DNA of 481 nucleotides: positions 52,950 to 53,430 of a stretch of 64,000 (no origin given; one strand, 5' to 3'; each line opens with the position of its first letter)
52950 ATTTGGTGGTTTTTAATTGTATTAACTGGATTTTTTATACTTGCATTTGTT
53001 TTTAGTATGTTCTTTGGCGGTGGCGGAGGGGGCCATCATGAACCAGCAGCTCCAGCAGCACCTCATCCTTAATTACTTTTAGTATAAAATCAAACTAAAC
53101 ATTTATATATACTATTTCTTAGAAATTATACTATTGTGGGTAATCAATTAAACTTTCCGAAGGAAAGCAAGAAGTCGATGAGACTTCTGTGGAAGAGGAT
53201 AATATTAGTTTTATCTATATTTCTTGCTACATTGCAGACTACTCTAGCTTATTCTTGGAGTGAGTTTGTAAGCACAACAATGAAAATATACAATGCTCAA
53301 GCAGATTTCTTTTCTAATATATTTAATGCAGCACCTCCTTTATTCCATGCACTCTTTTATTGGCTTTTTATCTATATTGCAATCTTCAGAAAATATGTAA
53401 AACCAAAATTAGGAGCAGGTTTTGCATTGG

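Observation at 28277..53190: Recurrent 15-nt perfect hairpin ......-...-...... at three loci, once with a start codon in its loop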

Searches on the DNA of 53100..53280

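Call 68: search_rna_families(source=window, start=53100, end=53280, threshold=evalue, max_evalue=10)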
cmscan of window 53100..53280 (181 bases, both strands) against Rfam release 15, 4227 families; matches with E-value up to 10: 4.
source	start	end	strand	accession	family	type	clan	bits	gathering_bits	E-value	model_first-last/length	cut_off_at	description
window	53110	53139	-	RF02584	KRAS_3UTR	Cis-reg;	-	21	49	2.4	1-49/49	no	KRAS 3' UTR cis-regulatory element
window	53164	53271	+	RF04179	BTnc049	Gene; sRNA;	-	13.9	81.9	4.7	1-111/111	no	Bacteroides sRNA BTnc049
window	53151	53171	+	RF01739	Glutamine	Cis-reg; riboswitch;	-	12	35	5.1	1-53/53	no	Glutamine riboswitch aptamer (glnA leader)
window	53143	53176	+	RF01985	ZEB2_AS1_2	Gene; lncRNA;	-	8.8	70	9.5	1-61/61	no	ZEB2 antisense RNA 1 conserved region 2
